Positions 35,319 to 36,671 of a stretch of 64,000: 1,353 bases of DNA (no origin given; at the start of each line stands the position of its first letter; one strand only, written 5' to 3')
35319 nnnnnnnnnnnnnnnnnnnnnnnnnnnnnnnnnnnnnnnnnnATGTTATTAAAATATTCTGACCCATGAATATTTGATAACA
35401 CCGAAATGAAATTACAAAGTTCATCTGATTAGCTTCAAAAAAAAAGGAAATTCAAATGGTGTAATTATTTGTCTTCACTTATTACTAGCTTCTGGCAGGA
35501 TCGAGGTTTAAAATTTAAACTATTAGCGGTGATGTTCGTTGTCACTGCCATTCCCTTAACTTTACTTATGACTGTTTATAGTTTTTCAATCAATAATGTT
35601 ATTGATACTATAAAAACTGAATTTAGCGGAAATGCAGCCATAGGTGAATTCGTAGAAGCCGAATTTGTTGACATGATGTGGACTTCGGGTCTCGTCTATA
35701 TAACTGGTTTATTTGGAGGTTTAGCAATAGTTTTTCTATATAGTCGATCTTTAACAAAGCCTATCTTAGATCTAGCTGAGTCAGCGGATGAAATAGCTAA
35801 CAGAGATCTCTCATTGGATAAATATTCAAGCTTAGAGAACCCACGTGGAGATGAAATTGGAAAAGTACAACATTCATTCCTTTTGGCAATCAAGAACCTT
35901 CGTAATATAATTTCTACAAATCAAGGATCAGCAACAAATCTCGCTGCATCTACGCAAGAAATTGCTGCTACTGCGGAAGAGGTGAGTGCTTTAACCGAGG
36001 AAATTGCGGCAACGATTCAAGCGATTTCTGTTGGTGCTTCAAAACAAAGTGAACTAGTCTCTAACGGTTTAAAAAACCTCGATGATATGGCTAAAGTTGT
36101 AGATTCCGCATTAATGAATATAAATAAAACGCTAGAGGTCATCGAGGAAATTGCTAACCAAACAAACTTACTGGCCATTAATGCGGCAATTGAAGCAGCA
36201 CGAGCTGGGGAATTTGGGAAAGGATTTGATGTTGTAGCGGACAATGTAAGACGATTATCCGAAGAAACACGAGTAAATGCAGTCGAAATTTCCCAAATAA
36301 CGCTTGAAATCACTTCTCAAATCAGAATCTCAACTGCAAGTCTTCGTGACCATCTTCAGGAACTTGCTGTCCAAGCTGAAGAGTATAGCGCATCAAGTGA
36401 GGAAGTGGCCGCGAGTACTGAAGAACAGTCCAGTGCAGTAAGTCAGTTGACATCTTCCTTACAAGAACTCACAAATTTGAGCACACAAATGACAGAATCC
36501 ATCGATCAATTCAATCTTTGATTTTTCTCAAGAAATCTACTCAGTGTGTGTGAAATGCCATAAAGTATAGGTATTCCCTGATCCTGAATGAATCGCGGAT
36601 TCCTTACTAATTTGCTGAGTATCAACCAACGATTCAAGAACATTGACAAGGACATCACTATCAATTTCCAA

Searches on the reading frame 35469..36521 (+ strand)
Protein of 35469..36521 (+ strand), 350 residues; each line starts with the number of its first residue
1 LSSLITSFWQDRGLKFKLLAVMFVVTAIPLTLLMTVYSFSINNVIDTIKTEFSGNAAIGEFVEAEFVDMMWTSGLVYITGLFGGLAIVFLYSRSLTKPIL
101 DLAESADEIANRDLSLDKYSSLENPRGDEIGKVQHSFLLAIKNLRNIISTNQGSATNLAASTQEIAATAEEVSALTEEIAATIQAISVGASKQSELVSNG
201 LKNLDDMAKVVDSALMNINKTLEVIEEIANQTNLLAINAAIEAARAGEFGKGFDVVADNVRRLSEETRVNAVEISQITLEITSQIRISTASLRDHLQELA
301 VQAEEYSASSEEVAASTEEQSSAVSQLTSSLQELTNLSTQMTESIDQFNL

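Call 23: search_protein_families(library=pfam, proteins=[window:35469-36521:+], max_evalue=0.001)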
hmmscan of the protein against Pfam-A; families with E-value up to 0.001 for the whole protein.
window:35469-36521:+ (350 aa): 2 families
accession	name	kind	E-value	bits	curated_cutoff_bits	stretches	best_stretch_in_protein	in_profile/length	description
PF00015.26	MCPsignal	-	4.7e-30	105.1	34.6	1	190-349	11-162/172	Methyl-accepting chemotaxis protein (MCP) signalling domain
PF00672.30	HAMP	-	2.1e-08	34.8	25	1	91-145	2-52/53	HAMP domain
